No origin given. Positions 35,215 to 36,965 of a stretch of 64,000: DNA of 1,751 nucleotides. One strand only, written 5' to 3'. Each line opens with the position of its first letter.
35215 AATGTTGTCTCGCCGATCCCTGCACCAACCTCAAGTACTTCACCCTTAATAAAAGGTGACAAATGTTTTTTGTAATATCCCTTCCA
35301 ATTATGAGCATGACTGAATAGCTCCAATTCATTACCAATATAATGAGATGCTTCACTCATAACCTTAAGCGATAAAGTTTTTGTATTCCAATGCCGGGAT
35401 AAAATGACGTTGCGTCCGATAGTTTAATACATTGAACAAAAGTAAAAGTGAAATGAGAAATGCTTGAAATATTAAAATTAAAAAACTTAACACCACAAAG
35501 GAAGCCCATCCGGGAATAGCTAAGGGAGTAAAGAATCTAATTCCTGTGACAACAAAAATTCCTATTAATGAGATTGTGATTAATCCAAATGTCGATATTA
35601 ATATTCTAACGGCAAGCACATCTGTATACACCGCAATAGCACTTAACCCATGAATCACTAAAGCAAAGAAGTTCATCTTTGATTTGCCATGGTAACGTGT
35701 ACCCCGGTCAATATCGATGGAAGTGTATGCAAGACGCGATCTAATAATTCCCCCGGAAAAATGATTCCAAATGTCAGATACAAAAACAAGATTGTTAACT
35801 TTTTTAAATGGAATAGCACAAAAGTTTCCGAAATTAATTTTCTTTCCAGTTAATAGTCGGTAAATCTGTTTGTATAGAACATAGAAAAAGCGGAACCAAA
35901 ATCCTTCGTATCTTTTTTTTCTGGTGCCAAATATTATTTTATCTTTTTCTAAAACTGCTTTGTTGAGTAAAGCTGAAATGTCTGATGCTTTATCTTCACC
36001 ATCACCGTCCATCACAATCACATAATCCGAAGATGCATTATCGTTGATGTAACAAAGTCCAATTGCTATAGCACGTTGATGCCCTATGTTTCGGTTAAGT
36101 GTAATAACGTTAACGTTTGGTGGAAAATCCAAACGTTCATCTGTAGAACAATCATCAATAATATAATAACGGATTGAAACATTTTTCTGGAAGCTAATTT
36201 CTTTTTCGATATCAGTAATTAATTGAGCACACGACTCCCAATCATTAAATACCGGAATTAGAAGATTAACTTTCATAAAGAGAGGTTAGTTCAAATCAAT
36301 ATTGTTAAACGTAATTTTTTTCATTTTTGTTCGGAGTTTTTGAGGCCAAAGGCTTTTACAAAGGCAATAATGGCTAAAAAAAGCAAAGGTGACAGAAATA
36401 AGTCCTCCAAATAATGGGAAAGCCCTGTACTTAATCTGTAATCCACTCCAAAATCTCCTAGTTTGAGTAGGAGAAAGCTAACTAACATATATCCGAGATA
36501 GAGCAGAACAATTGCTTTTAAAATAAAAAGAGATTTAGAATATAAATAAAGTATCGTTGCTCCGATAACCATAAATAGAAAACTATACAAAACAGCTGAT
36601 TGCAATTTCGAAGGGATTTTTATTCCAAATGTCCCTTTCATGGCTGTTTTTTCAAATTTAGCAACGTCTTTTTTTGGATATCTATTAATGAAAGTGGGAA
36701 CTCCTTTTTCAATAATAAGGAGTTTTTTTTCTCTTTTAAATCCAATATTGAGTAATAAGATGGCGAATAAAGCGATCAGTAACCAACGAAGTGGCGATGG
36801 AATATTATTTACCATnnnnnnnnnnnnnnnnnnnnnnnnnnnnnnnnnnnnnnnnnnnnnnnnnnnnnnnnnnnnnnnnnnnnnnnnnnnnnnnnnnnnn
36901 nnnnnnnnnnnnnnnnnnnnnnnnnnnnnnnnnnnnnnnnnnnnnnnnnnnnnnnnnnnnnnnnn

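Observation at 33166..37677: Exosortase F operon hard-wired to a polyprenol-phosphate glycosylation module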

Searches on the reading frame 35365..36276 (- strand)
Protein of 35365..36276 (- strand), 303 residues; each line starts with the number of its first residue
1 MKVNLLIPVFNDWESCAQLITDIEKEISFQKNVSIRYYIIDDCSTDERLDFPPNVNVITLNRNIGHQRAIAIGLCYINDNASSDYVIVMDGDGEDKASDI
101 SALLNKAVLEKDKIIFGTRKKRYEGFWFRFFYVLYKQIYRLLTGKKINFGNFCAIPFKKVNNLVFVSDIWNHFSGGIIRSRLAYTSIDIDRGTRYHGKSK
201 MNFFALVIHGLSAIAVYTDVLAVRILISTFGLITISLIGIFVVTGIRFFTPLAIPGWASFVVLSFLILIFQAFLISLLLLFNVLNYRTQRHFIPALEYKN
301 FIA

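Call 3: search_protein_families(library=ncbifam, proteins=[window:35365-36276:-], max_evalue=0.01)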
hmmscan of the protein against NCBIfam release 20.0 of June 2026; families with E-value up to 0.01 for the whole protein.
window:35365-36276:- (303 aa): 4 families
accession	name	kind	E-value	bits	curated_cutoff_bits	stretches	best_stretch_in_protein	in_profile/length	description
NF047588.1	GlcsyltransPgfSStrep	equivalog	2.3e-14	53.3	500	1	1-269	1-272/308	glycosyltransferase PgfS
NF007986.1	PRK10714.1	equivalog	4.7e-09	35.7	529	1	2-279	7-288/316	undecaprenyl-phosphate 4-deoxy-4-formamido-L-arabinose transferase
NF058614.1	PPMAGASynPpgS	equivalog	1.4e-08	34.4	370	1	3-121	2-115/226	polyprenyl-phospho-N-acetylgalactosaminyl synthase PpgS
TIGR04182.1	glyco_TIGR04182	equivalog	2.2e-05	24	325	1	3-124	2-114/293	S-layer glycoprotein N-glycosyltransferase AglJ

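Call 4: search_protein_families(library=pfam, proteins=[window:35365-36276:-], max_evalue=0.01)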
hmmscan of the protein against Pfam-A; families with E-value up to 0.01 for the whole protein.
window:35365-36276:- (303 aa): 1 family
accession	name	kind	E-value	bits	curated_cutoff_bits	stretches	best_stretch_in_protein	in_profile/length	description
PF00535.33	Glycos_transf_2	-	2e-11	44.6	23.3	1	6-134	3-130/168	Glycosyl transferase family 2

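Call 40: search_solved_structures(query=window:35365-36276:-, max_evalue=0.001)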
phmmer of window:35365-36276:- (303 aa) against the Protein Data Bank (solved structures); distinct sequences matched with E-value up to 0.001: 6.
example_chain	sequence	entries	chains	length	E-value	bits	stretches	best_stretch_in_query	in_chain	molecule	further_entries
5ekp_C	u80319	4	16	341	3e-12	49.6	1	3-276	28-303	Uncharacterized glycosyltransferase sll0501 | Glycosyltransferase sll0501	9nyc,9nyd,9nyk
9nye_A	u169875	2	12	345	3.1e-12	49.6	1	3-276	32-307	Glycosyltransferase sll0501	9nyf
5eke_A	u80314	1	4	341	3.6e-12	49.4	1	3-276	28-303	Uncharacterized glycosyltransferase sll0501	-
9hwj_A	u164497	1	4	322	3.9e-09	39.4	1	2-270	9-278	Undecaprenyl-phosphate 4-deoxy-4-formamido-L-arabinose transferase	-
9bhc_C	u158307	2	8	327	1.3e-07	34.4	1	2-270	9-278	Undecaprenyl-phosphate 4-deoxy-4-formamido-L-arabinose transferase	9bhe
8vxh_A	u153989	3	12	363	1.8e-07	33.9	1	2-270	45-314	Undecaprenyl-phosphate 4-deoxy-4-formamido-L-arabinose transferase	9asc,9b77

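Call 83: search_protein_families(library=padloc, proteins=[window:35365-36276:-], max_evalue=0.001)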
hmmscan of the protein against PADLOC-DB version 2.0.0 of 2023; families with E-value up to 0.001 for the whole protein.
window:35365-36276:- (303 aa): 0 families

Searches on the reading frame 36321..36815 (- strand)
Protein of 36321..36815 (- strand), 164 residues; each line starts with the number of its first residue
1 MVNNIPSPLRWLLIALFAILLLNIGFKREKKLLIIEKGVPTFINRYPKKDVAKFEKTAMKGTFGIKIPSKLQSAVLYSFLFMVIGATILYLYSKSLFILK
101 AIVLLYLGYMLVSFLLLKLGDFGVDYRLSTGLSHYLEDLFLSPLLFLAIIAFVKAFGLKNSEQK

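Call 3: search_protein_families(library=ncbifam, proteins=[window:36321-36815:-], max_evalue=0.01)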
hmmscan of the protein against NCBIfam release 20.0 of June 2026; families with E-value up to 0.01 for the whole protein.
window:36321-36815:- (164 aa): 1 family
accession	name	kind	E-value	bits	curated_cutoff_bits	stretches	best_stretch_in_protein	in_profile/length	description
NF046082.1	assoc_w_XrtX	equivalog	6e-11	42.3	75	1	9-154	2-145/147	XrtX-associated membrane protein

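Call 4: search_protein_families(library=pfam, proteins=[window:36321-36815:-], max_evalue=0.01)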
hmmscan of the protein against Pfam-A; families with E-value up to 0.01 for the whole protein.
window:36321-36815:- (164 aa): 0 families

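Call 83: search_protein_families(library=padloc, proteins=[window:36321-36815:-], max_evalue=0.001)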
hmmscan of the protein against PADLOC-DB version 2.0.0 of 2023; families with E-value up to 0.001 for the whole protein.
window:36321-36815:- (164 aa): 0 families
